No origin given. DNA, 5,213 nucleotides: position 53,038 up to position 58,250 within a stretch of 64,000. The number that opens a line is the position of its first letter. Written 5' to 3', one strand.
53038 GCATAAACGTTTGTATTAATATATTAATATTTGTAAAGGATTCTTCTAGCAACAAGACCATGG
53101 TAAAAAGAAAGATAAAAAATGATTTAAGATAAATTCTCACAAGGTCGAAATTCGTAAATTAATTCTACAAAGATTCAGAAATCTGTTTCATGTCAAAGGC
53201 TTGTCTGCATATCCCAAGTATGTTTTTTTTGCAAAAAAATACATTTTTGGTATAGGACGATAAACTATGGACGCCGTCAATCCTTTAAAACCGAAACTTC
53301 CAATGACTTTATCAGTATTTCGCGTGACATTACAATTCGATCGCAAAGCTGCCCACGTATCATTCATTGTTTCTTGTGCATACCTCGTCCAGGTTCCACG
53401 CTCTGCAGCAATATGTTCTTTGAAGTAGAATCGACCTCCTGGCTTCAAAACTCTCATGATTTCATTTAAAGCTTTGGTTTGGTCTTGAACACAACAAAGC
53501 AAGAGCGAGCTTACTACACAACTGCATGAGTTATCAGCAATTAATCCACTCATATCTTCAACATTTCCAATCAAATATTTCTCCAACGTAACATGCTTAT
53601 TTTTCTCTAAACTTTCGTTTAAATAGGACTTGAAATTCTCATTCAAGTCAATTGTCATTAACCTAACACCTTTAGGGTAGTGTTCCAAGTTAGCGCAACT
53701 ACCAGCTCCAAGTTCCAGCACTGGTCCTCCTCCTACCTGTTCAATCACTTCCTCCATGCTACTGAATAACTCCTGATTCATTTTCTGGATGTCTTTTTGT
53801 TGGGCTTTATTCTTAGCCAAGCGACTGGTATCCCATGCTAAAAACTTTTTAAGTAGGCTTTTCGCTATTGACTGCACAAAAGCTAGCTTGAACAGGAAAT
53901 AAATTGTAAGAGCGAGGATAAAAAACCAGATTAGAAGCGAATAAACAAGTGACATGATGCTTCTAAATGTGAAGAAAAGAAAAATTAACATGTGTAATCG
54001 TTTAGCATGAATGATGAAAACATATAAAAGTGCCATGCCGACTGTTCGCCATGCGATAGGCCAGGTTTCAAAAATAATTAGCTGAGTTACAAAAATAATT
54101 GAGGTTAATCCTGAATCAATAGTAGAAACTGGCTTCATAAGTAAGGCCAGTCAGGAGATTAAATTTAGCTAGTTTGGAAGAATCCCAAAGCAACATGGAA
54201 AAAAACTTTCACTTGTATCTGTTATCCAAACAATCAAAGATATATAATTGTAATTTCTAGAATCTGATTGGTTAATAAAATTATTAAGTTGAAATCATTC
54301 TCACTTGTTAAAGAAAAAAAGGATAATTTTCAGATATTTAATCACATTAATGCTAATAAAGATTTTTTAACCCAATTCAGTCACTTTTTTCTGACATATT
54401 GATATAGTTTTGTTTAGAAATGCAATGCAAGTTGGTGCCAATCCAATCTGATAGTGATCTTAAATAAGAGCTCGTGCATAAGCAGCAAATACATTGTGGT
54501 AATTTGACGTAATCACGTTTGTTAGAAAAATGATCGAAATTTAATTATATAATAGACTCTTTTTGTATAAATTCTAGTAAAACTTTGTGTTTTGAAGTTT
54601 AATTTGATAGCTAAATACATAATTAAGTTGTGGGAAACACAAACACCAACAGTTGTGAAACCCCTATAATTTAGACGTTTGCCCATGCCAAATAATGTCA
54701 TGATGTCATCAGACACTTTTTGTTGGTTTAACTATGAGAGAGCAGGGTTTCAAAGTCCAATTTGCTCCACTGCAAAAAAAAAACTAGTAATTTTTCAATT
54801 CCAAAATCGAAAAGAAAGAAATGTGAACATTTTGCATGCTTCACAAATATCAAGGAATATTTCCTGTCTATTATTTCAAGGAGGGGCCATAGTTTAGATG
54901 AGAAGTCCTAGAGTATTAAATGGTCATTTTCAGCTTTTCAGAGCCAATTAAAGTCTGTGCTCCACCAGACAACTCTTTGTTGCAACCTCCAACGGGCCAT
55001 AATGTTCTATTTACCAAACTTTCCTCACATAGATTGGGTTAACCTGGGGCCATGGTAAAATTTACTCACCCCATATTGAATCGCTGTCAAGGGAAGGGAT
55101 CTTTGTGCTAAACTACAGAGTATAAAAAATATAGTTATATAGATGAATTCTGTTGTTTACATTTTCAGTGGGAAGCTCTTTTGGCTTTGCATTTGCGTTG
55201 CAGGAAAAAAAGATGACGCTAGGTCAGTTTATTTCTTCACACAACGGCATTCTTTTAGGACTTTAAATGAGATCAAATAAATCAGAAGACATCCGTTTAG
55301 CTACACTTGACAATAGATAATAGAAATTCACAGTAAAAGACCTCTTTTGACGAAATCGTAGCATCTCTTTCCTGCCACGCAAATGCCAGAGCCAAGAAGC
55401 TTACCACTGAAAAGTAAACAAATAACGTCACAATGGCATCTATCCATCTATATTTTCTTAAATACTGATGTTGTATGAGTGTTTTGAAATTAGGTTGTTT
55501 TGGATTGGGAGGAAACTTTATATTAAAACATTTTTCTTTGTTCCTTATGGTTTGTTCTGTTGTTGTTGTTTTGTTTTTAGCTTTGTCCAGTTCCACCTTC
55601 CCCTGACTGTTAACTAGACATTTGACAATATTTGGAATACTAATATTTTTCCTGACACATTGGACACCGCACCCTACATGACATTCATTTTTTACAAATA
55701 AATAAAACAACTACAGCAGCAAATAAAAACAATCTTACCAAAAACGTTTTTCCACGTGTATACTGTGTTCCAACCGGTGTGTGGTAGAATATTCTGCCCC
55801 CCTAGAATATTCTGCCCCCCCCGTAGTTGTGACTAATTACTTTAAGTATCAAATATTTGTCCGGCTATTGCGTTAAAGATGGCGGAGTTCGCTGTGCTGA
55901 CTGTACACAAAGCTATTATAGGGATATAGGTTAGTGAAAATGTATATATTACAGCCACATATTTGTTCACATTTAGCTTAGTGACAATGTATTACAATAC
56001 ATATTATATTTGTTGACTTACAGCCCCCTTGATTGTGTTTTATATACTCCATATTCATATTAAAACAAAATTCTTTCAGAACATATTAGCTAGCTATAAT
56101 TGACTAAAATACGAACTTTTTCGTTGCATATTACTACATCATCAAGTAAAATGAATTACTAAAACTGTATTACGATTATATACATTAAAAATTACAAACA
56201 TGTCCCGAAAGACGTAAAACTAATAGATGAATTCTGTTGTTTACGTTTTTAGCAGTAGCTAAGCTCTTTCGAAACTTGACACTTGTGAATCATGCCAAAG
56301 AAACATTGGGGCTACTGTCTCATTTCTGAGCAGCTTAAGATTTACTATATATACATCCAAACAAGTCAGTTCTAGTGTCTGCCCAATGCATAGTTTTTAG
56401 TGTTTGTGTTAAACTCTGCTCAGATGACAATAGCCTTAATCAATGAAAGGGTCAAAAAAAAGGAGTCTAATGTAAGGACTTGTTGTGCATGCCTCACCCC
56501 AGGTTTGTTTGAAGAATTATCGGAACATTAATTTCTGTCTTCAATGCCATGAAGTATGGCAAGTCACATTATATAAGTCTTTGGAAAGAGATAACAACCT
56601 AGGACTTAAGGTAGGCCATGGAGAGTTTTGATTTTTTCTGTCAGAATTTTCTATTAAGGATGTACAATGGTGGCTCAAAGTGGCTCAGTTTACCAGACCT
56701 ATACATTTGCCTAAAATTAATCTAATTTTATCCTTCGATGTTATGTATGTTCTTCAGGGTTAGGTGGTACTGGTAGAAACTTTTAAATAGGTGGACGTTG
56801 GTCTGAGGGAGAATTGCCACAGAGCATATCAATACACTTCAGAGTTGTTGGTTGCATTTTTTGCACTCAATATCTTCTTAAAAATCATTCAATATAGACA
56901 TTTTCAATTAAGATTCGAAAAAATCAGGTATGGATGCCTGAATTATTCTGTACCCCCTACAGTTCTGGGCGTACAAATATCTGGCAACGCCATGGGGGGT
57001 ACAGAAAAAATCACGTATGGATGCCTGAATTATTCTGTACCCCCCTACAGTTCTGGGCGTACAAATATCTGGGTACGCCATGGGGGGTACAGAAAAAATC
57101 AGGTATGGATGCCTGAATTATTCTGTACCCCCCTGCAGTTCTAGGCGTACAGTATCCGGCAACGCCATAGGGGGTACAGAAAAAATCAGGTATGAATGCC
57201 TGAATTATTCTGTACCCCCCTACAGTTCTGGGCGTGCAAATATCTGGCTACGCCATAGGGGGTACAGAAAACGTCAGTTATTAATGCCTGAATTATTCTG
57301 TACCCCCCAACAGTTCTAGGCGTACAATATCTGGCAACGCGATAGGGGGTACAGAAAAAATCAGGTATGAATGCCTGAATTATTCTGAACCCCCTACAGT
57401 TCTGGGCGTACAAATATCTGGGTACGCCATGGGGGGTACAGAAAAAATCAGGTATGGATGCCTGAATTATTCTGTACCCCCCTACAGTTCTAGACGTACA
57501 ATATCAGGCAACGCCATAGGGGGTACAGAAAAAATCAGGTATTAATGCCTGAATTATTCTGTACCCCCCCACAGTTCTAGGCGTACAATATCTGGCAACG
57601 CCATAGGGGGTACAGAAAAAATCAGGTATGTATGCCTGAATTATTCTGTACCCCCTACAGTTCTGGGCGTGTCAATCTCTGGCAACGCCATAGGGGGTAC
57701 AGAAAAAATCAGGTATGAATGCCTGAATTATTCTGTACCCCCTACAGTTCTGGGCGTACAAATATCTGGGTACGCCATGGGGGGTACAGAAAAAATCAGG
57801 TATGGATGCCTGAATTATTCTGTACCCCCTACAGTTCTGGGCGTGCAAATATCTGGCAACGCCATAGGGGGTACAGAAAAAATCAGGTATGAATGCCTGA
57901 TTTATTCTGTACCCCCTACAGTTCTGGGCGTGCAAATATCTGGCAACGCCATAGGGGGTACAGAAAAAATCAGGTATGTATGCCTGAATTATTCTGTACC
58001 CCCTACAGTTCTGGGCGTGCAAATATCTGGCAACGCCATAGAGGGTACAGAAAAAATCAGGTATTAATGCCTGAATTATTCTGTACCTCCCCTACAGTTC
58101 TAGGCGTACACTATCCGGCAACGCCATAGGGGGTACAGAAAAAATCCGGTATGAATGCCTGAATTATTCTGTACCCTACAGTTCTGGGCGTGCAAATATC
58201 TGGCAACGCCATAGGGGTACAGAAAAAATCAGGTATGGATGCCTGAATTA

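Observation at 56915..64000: Large 87-88-bp satellite array with higher-order repeat organisation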

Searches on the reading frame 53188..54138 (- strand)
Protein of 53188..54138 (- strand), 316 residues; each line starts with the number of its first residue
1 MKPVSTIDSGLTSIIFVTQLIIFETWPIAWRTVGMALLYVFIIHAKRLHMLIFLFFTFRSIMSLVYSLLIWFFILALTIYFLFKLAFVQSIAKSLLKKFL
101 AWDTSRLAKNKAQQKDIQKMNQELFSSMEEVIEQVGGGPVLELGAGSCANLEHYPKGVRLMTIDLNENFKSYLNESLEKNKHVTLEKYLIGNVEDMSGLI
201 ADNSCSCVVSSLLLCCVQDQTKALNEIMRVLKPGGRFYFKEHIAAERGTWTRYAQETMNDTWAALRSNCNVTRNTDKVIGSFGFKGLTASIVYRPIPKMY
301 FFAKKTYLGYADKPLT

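Call 13: search_protein_families(library=pfam, proteins=[window:53188-54138:-], max_evalue=0.01)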
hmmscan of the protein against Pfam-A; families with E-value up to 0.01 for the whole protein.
window:53188-54138:- (316 aa): 8 families
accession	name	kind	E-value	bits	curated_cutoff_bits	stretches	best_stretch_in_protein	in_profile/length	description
PF08241.18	Methyltransf_11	-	2.5e-16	60.5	21.2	1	141-239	1-95/95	Methyltransferase domain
PF13649.12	Methyltransf_25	-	5.8e-10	40.2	27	1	140-235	1-97/97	Methyltransferase domain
PF01209.24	Ubie_methyltran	-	5.3e-08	32.9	20.1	1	155-241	70-153/233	ubiE/COQ5 methyltransferase family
PF13847.12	Methyltransf_31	-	9.6e-08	32.3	27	1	137-243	4-113/145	Methyltransferase domain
PF13489.12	Methyltransf_23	-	5.7e-07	29.8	27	1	134-256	20-126/164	Methyltransferase domain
PF08242.18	Methyltransf_12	-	1.4e-06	29.4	30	1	141-237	1-98/98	Methyltransferase domain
PF20922.3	Anamorsin_N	-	2.7e-05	24.4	27.1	1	201-249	48-97/163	Anamorsin, N-terminal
PF08144.17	CPL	-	0.0068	17.1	22.3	0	194-232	65-103/143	CPL (NUC119) domain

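Call 17: find_encoding_contigs(protein=window:53188-54138:-, flank=10000, max_places=6)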
Protein window:53188-54138:- (316 aa): no gene with exactly this product is on record in the collection.

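Call 19: find_homologous_proteins(query=window:53191-53955:-, max_evalue=1e-10)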
Query seq(255 aa) (255 aa): 23 proteins with E <= 1e-10 among 426 candidates.
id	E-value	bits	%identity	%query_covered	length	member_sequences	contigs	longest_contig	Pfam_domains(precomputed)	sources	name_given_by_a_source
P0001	8.0e-168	574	100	100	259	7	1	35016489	PF13847.13,PF13489.13,PF13649.13,PF20922.4,PF01209.25,PF08241.19,PF08242.19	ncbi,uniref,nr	ncbi:N6-adenosine-methyltransferase TMT1A-like isoform X1 [Hydractinia symbiolongicarpus]|uniref:N6-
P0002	1.9e-88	314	58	98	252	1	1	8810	PF13847.13,PF13489.13,PF13649.13,PF01209.25,PF08241.19,PF08242.19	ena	-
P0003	4.2e-87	310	57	98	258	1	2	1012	PF13847.13,PF13649.13,PF01209.25,PF08241.19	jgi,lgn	-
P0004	1.0e-86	308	56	98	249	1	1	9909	PF13847.13,PF13489.13,PF13649.13,PF20922.4,PF01209.25,PF08241.19,PF08242.19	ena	-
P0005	9.5e-86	305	57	97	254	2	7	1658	PF13847.13,PF13489.13,PF13649.13,PF01209.25,PF08241.19,PF08242.19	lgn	-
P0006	8.7e-81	289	55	98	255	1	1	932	PF13847.13,PF13489.13,PF13649.13,PF01209.25,PF08241.19,PF08242.19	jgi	-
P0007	8.7e-77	276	51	99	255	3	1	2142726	PF13847.13,PF13649.13,PF01209.25,PF08241.19,PF08242.19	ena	-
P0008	2.5e-72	261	54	87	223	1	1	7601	PF13847.13,PF13649.13,PF01209.25,PF08241.19,PF08242.19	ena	-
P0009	4.6e-72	260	54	84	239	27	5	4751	PF13847.13,PF13489.13,PF13649.13,PF01209.25,PF08241.19,PF08242.19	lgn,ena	-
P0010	4.7e-72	260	52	96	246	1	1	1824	PF13847.13,PF13649.13,PF01209.25,PF08241.19,PF08242.19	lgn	-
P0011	6.9e-72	260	48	99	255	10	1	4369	PF13847.13,PF13489.13,PF13649.13,PF01209.25,PF08241.19,PF08242.19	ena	-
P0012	4.7e-71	257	51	93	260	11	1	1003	PF13847.13,PF13489.13,PF13649.13,PF01209.25,PF08241.19,PF08242.19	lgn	-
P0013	9.4e-69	249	48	99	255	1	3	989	PF13847.13,PF13489.13,PF13649.13,PF01209.25,PF08241.19,PF08242.19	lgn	-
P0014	5.9e-67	244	49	97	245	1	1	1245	PF13847.13,PF13489.13,PF13649.13,PF01209.25,PF08241.19,PF08242.19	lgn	-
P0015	3.1e-61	225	46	99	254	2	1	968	PF13847.13,PF13489.13,PF13649.13,PF01209.25,PF08241.19,PF08242.19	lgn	-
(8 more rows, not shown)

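Call 20: find_encoding_contigs(protein=P0001, flank=10000, max_places=4)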
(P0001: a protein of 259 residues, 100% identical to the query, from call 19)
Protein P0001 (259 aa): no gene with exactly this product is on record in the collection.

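Call 42: list_cluster_members(proteins=[P0001])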
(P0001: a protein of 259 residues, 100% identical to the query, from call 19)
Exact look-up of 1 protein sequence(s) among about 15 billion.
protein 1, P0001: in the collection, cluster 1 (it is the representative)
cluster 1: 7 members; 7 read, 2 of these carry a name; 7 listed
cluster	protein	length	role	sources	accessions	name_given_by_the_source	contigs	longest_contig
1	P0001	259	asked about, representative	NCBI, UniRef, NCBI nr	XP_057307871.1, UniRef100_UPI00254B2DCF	N6-adenosine-methyltransferase TMT1A-like isoform X1 [Hydractinia symbiolongicarpus] | N6-adenosine-methyltransferase TMT1A-like isoform X1 n=2 Tax=Hydractinia ...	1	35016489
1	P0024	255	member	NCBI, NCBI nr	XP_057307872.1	N6-adenosine-methyltransferase TMT1A-like isoform X2 [Hydractinia symbiolongicarpus]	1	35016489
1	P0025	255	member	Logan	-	-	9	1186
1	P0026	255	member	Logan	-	-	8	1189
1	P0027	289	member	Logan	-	-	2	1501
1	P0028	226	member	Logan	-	-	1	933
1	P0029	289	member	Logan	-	-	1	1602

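Call 43: find_encoding_contigs(protein=P0024, flank=10000, max_places=4)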
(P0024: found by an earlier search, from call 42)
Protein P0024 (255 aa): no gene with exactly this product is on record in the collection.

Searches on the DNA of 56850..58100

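Call 47: search_rna_families(source=window, start=56850, end=58100, threshold=evalue, max_evalue=10)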
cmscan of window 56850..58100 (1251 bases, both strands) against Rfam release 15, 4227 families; matches with E-value up to 10: 44.
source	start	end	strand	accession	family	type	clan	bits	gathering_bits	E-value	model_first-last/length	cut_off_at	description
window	57430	57572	+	RF01013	mir-577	Gene; miRNA;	-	33.2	100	0.0005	1-86/86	no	mir-577 microRNA precursor family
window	57429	57571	-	RF01013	mir-577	Gene; miRNA;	-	31.2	100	0.0015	1-86/86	no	mir-577 microRNA precursor family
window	57894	57979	+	RF03676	MIR5148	Gene; miRNA;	-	29.9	93.5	0.0013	1-78/78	no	MIR5148 microRNA precursor family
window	57718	57804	-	RF03480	mir-1284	Gene; miRNA;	-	26.3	80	0.03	1-92/92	no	mir-1284 microRNA precursor family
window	57709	57813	+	RF04241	mir-5014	Gene; miRNA;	-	25.9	101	0.0099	1-123/123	no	mir-5014 microRNA precursor family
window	57885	57985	+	RF03356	mir-4782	Gene; miRNA;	-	25.6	100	0.044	1-79/79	no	mir-4782 microRNA precursor family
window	57020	57107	-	RF03480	mir-1284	Gene; miRNA;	-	25.5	80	0.049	1-92/92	no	mir-1284 microRNA precursor family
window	57979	58068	+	RF01913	mir-2778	Gene; miRNA;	-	25.2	86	0.029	1-77/77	no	mir-2778 microRNA precursor family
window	57866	57917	-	RF03747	mir-4536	Gene; miRNA;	-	23.7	76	0.17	1-88/88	no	mir-4536 microRNA precursor family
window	57082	57134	+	RF01013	mir-577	Gene; miRNA;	-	23.2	100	0.15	1-86/86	no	mir-577 microRNA precursor family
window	57014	57114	+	RF00726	mir-87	Gene; miRNA;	-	22.2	49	0.062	1-79/79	no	mir-87 microRNA precursor family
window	57805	57891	-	RF03480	mir-1284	Gene; miRNA;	-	22.2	80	0.36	1-92/92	no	mir-1284 microRNA precursor family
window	57370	57456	-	RF03480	mir-1284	Gene; miRNA;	-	22.1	80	0.38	1-92/92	no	mir-1284 microRNA precursor family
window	57799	57898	+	RF00726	mir-87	Gene; miRNA;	-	21.9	49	0.076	1-79/79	no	mir-87 microRNA precursor family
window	57864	57919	+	RF00849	mir-60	Gene; miRNA;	-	21.8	67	0.17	1-72/72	no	mir-60 microRNA precursor family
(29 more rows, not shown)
